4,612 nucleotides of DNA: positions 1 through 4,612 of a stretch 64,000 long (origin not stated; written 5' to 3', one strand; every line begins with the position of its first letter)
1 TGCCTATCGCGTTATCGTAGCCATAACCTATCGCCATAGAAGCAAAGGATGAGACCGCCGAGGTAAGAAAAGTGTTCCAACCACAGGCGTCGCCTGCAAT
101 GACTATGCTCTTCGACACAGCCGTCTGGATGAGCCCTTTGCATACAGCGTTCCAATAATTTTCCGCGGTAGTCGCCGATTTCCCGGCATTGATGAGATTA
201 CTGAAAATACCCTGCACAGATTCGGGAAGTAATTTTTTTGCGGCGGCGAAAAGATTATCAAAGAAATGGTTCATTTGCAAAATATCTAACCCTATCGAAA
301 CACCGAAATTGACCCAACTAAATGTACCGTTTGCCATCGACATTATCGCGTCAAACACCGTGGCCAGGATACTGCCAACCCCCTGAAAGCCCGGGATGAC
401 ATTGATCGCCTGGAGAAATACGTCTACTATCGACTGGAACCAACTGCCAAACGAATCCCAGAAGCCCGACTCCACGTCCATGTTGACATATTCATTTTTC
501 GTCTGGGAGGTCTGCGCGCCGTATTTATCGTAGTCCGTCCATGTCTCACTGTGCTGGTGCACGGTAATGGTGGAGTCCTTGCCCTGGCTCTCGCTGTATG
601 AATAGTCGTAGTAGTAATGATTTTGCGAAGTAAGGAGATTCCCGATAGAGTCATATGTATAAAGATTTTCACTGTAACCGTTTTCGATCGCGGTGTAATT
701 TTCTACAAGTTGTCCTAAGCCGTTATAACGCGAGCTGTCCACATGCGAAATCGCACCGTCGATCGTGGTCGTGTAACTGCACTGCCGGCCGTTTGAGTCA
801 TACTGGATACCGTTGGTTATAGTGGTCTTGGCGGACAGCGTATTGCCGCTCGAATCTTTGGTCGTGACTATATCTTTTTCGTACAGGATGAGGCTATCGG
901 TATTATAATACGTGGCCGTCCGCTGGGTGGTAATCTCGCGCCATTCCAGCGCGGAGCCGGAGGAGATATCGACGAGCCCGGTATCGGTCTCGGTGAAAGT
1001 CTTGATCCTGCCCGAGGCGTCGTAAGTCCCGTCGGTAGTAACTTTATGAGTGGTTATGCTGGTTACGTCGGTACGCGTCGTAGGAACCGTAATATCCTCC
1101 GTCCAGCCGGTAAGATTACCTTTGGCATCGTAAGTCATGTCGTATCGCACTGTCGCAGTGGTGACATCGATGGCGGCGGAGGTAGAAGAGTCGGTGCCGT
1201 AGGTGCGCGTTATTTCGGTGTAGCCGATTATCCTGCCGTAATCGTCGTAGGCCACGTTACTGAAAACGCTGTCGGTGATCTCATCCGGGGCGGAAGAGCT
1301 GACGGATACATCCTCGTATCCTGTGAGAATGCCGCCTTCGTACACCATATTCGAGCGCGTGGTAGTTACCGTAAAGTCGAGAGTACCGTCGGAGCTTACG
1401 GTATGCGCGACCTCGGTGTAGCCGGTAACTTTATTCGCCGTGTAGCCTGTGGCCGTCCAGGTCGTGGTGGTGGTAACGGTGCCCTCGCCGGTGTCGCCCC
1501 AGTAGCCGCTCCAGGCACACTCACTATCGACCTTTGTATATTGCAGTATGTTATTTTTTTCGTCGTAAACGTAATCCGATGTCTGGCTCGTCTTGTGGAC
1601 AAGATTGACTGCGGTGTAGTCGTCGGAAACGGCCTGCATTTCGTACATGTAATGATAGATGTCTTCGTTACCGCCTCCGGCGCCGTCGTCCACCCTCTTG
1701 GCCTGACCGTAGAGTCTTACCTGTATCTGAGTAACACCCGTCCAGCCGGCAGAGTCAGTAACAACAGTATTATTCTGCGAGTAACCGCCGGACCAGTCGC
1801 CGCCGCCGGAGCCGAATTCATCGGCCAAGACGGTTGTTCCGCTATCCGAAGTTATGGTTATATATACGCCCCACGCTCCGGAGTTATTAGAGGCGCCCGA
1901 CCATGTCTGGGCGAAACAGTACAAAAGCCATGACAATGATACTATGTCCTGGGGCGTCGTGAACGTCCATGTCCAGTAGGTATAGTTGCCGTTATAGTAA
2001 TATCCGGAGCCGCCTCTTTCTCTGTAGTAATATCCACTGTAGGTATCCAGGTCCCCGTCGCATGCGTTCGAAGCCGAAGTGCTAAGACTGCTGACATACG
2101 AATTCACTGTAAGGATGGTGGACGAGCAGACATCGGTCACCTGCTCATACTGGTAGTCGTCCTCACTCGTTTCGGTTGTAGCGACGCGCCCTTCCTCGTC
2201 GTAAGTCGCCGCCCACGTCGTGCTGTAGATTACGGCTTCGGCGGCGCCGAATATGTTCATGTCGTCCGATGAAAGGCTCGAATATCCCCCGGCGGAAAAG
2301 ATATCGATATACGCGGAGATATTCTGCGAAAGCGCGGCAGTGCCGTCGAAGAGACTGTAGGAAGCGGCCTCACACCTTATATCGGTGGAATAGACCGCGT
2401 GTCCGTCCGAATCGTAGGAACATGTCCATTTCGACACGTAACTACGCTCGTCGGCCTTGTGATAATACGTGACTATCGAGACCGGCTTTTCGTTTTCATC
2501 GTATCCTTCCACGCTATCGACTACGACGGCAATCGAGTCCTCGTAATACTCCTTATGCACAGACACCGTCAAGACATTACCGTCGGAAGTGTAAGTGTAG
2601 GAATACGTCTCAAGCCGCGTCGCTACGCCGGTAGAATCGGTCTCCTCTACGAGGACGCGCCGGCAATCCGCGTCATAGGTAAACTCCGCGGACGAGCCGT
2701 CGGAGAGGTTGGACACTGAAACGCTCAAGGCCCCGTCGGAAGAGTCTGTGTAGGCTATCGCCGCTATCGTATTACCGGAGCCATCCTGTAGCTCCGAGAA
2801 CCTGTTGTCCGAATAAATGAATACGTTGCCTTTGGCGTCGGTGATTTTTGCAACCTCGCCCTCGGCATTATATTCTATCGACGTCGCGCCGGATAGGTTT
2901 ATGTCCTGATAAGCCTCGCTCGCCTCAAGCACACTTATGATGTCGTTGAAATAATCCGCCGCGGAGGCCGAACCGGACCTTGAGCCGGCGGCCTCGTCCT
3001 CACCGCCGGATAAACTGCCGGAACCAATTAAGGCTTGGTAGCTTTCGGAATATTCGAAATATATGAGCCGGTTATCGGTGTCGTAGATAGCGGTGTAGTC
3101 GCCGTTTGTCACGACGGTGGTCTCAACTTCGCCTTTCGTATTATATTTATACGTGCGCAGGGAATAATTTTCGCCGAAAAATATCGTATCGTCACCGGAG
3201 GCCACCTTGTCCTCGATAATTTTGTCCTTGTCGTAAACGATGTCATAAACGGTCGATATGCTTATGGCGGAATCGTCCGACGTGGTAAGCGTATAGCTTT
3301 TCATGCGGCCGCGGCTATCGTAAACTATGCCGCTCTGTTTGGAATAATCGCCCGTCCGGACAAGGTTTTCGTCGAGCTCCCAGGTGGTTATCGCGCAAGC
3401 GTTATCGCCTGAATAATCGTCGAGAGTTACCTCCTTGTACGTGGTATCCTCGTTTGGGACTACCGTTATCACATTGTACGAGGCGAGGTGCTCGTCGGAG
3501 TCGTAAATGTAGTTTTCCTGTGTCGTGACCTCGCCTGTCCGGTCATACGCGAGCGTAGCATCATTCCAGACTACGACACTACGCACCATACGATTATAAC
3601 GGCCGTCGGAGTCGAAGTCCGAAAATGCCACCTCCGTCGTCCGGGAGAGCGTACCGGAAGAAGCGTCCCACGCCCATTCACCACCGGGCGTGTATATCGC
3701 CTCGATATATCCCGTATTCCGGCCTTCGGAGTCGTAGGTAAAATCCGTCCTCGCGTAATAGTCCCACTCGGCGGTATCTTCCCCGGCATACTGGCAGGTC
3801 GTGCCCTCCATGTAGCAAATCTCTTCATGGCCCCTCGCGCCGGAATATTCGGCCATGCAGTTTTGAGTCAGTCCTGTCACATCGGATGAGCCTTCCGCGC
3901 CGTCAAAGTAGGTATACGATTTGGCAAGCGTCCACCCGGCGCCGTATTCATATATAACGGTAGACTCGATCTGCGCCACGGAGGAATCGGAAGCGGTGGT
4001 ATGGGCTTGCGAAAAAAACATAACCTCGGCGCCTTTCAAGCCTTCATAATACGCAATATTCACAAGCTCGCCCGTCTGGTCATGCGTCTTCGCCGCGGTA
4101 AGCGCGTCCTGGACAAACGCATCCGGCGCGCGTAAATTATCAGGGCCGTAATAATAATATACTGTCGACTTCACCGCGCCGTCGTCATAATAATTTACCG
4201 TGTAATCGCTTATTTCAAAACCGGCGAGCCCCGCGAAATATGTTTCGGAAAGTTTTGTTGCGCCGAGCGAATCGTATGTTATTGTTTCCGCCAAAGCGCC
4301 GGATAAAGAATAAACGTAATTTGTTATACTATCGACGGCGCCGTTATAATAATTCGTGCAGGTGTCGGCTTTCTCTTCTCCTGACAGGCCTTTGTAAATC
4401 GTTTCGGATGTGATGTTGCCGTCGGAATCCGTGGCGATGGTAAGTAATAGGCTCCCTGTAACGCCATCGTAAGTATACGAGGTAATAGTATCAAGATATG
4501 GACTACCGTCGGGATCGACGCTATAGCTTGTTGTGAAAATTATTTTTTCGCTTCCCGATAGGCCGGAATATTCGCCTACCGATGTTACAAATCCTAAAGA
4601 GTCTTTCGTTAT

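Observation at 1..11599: Giant (>3860 aa, truncated by window) secreted YD/RHS-type repeat protein invisible to the ORF track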

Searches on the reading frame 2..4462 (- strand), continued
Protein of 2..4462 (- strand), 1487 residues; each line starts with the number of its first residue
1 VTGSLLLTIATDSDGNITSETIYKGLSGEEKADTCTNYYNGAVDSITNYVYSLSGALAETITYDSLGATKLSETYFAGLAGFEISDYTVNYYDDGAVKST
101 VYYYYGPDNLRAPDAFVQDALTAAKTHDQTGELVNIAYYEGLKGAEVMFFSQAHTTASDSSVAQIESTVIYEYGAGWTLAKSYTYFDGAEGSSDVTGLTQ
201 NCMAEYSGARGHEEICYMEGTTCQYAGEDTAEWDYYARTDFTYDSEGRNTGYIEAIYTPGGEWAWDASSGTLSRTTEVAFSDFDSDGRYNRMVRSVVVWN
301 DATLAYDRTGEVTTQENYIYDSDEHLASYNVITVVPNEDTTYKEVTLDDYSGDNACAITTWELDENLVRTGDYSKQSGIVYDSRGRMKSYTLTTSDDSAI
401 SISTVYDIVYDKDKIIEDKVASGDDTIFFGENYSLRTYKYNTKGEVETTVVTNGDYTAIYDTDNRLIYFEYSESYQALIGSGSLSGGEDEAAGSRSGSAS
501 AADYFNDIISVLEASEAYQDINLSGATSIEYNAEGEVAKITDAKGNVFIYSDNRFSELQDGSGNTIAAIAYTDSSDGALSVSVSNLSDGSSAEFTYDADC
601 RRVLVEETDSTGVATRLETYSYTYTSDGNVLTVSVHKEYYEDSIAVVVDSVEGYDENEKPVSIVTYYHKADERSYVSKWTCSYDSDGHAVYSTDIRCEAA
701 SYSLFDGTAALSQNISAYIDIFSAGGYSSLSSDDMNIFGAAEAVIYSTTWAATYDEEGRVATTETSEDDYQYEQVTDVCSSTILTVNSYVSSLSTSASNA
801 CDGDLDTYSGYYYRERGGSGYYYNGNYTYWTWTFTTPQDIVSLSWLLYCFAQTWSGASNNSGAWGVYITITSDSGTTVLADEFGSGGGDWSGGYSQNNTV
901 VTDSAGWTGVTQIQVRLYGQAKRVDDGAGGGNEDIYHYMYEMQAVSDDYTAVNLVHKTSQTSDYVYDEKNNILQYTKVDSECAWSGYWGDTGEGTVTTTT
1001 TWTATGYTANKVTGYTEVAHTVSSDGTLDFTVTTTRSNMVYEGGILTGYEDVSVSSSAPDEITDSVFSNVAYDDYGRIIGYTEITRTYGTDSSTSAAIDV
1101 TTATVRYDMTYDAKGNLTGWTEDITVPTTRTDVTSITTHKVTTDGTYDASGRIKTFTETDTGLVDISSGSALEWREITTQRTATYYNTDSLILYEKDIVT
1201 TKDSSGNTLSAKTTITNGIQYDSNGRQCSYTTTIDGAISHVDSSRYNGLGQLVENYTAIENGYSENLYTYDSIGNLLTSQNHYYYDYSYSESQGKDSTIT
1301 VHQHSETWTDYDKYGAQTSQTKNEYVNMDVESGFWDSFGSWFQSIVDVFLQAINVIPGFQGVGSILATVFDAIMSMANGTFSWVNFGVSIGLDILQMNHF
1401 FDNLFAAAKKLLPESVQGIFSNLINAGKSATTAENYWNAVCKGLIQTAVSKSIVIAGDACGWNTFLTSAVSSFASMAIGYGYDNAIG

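Call 87: find_encoding_contigs(protein=P0006, flank=8000, max_places=2)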
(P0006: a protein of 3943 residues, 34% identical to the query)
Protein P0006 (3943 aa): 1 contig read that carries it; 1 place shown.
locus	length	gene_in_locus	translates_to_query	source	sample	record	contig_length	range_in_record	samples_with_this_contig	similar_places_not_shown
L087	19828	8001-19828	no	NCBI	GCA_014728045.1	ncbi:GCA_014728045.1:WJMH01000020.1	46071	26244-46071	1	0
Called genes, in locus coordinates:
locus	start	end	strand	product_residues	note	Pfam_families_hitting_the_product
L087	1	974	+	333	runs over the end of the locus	PF01515:PTA_PTB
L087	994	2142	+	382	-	PF00871:Acetate_kinase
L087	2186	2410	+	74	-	PF01783:Ribosomal_L32p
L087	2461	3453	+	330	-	PF02504:FA_synthesis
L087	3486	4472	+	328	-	PF00108:Thiolase_N (weak), PF07451:SpoVAD (faint), PF08545:ACP_syn_III, PF08541:ACP_syn_III_C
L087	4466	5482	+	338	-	PF00698:Acyl_transf_1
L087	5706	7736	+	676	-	-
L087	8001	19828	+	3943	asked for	?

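Call 94: predict_structure(alignment_id=A5)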
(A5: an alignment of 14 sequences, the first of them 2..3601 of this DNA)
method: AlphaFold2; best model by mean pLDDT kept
length: 1200 residues; sequences in the alignment: 14
mean_pLDDT: 72.1   pTM: 0.53
mean pLDDT of the five models: 72.1, 70.1, 69.7, 68.9, 65.5
residues with pLDDT >= 90: 205; 70-90: 536; 50-70: 271; < 50: 188
segments of 3 or more residues with pLDDT < 50: 97-100, 105-146, 191-207, 698-706, 841-848, 1008-1010, 1045-1052, 1054-1058, 1067-1076, 1089-1098, 1100-1102, 1104-1149, 1197-1200
pLDDT, mean of each block of 10 residues (from residue 1): 72 70 86 74 87 83 58 79 61 50 44 35 40 44 50 78 76 81 67 35 44 80 73 58 87 83 88 83 87 87 90 89 86 91 90 78 88 87 78 88 89 69 66 83 82 85 88 87 81 77 67 73 71 61 89 86 70 75 92 79 55 77 92 69 67 84 76 90 86 64 52 93 87 79 88 84 87 80 86 90 61 84 86 85 47 92 85 80 73 90 82 90 90 68 78 71 70 77 63 82 57 71 72 75 46 47 48 48 50 44 45 39 37 33 39 58 59 53 59 50
secondary structure, 60 per line:
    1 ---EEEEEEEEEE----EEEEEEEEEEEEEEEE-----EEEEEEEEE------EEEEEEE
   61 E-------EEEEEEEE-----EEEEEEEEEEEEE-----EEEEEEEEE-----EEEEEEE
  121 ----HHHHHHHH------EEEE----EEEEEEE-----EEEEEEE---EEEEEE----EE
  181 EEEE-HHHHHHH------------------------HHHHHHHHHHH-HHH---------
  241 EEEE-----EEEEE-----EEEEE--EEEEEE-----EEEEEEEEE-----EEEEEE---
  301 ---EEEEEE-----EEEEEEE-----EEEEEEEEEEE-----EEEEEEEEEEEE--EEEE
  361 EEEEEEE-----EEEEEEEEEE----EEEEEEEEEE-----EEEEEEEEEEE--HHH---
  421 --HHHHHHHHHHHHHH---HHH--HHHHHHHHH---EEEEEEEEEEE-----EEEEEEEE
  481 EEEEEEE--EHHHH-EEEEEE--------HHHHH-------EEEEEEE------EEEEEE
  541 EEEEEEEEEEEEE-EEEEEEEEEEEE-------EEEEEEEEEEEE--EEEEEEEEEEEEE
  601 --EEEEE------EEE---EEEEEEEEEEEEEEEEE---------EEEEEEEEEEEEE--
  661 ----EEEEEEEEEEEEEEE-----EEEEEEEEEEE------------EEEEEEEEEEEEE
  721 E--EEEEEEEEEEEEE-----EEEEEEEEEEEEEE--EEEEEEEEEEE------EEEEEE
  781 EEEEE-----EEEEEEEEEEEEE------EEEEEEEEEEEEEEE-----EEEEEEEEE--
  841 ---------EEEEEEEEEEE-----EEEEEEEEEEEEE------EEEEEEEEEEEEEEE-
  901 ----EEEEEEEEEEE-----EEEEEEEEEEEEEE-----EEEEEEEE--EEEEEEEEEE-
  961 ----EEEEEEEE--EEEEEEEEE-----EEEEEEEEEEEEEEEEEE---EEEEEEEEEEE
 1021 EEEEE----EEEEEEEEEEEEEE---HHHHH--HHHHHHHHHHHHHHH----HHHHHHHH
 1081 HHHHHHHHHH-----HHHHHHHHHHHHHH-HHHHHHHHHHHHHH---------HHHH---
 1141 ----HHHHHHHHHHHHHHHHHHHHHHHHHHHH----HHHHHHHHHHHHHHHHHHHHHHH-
elements in order (helices of 4 or more, strands of 3 or more residues): E4-13 E18-33 E39-47 E54-61 E69-76 E82-94 E100-108 E114-120 H125-132 E139-142 E147-153 E159-165 E169-174 E179-184 H186-192 H217-227 E241-244 E250-254 E260-264 E267-272 E278-286 E292-297 E304-309 E315-321 E327-337 E343-354 E357-367 E373-382 E387-396 E402-412 H423-436 H445-453 E457-467 E473-487 H491-494 E496-501 H510-514 E522-528 E535-553 E555-566 E574-585 E588-600 E603-607 E614-616 E620-636 E646-658 E665-679 E685-695 E708-721 E724-736 E742-755 E758-768 E775-785 E791-803 E810-824 E830-838 E850-860 E866-878 E885-899 E905-915 E921-934 E940-947 E950-959 E965-972 E975-983 E989-1006 E1010-1025 E1030-1043 H1047-1051 H1054-1068 H1073-1090 H1096-1109 H1111-1124 H1134-1137 H1145-1172 H1177-1199

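Call 124: fold_search(model_id=the predicted structure, library=pdb)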
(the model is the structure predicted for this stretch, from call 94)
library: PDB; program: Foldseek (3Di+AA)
matches with E <= 10: 727; with E <= 0.001: 3
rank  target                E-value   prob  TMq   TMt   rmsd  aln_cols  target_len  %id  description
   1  8qja_A                4.9e-17  1.00  0.10  0.11  35.5      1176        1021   11  T6SS-linked Rhs repeat protein - Advenella mimigardefordensis VgrG-Rhs core (released 2024-09-25)
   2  8uy4_A                1.9e-14  1.00  0.10  0.09  33.7      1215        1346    9  Acinetobacter baumannii Tse15 Rhs effector (released 2024-10-09)
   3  8k35_A                9.6e-07  0.92  0.07  0.09  37.8       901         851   10  Structure of the bacteriophage lambda tail tip complex (released 2023-11-15)
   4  9vla_A                1.2e-03  0.15  0.05  0.08  29.2       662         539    8  Crystal structure of PNGase Bb in complex with MUXF glycopeptide (released 2026-02-18)
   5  8okh_B                1.7e-03  1.00  0.10  0.55   5.7       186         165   12  Crystal structure of Bdellovibrio bacteriovorus Bd1399 (released 2023-10-25)
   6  8xcg_J                2.7e-03  0.94  0.07  0.12  14.8       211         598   14  Tail tip complex of bacteriophage lambda in the open state (released 2024-05-01)
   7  8okh_A                3.4e-03  1.00  0.09  0.46   6.6       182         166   11  Crystal structure of Bdellovibrio bacteriovorus Bd1399 (released 2023-10-25)
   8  8h1r_D                3.7e-03  0.23  0.10  0.12  32.1      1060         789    7  Crystal structure of LptDE-YifL complex (released 2023-10-25)
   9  9ea7                  4.1e-03  0.15  0.08  0.03  65.7      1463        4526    8  The Structure of ApoB100 from Human Low-Density Lipoprotein (released 2024-12-18)
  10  2e31_A                5.2e-03  0.98  0.07  0.25  10.3       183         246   13  Structural basis for selection of glycosylated substrate by SCFFbs1 ubiquitin ligase (released 2007-03-20)
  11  7vrp_J                1.1e-02  0.30  0.08  0.16  22.0       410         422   10  Structure of infectious bursal disease virus Gx strain (released 2022-03-30)
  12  5ixm_C                1.1e-02  0.41  0.10  0.18  29.0       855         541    7  The LPS Transporter LptDE from Yersinia pestis, core complex (released 2016-05-18)
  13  2af5                  1.1e-02  0.25  0.06  0.13  21.0       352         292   10  2.5A X-ray Structure of Engineered OspA protein (released 2006-08-01)
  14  8h1r_A                1.1e-02  0.20  0.10  0.13  31.9      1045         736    7  Crystal structure of LptDE-YifL complex (released 2023-10-25)
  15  2wys_A                1.2e-02  0.44  0.05  0.10  11.9       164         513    8  High resolution crystallographic structure of the Clostridium thermocellum N-terminal endo-1,4-beta-D-xylanase 10B (Xy (released 2010-08-25)
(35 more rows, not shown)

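Call 126: search_protein_families(library=ncbifam, alignment_id=A3, max_evalue=0.01)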
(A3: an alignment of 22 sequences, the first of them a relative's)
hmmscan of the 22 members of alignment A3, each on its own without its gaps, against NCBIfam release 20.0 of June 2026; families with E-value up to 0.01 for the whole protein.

A. member 1, P0009 (1648 aa): 0 families

B. families by the number of members that match (of 22 scanned): 4 families
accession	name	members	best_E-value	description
TIGR01643.1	YD_repeat_2x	2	3.9e-06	YD repeat-containing protein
TIGR02168.1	SMC_prok_B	1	2.5e-05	chromosome segregation protein SMC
NF041035.1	Rad50_Halo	1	0.0023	DNA double-strand break repair ATPase Rad50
TIGR02913.1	HAF_rpt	1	0.0044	HAF repeat protein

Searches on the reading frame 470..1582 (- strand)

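Call 14: search_protein_families(library=pfam, proteins=[window:470-1582:-], max_evalue=10)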
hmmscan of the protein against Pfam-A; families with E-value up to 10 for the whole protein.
window:470-1582:- (371 aa): 1 family
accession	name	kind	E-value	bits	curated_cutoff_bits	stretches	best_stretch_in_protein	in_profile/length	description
PF23308.1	TSP1_TSH7A-B_C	-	6.9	7.1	27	0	53-69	20-33/40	THS7A/B C-terminal TSP1 domain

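Call 93: search_protein_families(library=ncbifam, proteins=[window:470-1582:-], max_evalue=10)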
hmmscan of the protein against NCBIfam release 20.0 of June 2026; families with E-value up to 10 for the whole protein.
window:470-1582:- (371 aa): 0 families

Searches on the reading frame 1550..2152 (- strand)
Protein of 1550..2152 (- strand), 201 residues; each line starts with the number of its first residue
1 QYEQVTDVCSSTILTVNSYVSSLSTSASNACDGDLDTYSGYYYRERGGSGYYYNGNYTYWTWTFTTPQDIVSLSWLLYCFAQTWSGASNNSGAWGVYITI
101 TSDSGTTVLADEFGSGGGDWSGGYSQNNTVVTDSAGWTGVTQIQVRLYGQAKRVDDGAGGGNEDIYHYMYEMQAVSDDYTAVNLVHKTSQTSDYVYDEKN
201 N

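Call 14: search_protein_families(library=pfam, proteins=[window:1550-2152:-], max_evalue=10)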
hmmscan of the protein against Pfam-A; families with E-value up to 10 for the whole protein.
window:1550-2152:- (201 aa): 0 families

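Call 93: search_protein_families(library=ncbifam, proteins=[window:1550-2152:-], max_evalue=10)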
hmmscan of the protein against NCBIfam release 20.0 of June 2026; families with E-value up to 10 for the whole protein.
window:1550-2152:- (201 aa): 0 families

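Call 122: search_solved_structures(query=A7, max_evalue=5)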
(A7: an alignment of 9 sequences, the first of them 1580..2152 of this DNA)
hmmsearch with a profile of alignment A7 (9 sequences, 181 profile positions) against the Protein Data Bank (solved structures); distinct sequences matched with E-value up to 5: 3.
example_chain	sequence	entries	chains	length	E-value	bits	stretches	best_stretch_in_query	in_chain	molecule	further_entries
7blg_A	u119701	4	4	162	0.024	17.8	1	10-68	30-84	family 32 carbohydrate-binding module from Bacteroides thetaiotaomicron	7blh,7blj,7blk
2v72_A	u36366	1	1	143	0.16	15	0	11-37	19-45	EXO-ALPHA-SIALIDASE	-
8a22_Yh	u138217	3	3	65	0.89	12.6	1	116-148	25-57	mS113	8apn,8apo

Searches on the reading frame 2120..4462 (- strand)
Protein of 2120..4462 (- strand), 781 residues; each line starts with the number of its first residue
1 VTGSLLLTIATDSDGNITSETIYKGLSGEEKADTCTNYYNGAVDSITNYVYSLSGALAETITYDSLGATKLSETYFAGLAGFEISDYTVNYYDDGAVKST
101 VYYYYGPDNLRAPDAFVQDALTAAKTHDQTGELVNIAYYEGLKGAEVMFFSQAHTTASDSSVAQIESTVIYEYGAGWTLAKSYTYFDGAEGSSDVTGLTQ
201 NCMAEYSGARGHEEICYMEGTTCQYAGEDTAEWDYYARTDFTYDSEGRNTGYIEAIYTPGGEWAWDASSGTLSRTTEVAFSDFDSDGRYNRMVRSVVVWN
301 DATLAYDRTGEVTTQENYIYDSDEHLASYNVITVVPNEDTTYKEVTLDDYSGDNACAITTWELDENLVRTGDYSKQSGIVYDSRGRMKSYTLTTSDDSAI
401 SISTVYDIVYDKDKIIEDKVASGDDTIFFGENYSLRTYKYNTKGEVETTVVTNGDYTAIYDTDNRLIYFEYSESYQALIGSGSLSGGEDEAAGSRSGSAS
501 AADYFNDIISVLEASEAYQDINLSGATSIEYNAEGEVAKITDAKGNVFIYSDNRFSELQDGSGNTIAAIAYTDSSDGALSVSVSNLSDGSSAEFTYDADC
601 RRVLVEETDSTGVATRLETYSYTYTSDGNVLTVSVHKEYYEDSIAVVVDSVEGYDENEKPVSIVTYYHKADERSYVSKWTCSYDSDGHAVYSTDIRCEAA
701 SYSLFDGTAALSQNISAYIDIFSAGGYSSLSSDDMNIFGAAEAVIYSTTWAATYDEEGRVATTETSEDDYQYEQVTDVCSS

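Call 14: search_protein_families(library=pfam, proteins=[window:2120-4462:-], max_evalue=10)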
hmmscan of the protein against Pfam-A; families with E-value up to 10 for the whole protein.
window:2120-4462:- (781 aa): 2 families
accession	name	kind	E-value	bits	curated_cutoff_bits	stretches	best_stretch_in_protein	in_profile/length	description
PF00624.23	Flocculin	-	0.022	15.4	21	1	4-23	17-36/41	Flocculin repeat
PF05593.20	RHS_repeat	-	2.1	9.3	22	1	531-550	1-22/38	RHS Repeat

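Call 93: search_protein_families(library=ncbifam, proteins=[window:2120-4462:-], max_evalue=10)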
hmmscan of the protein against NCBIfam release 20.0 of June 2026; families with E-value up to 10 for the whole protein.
window:2120-4462:- (781 aa): 0 families
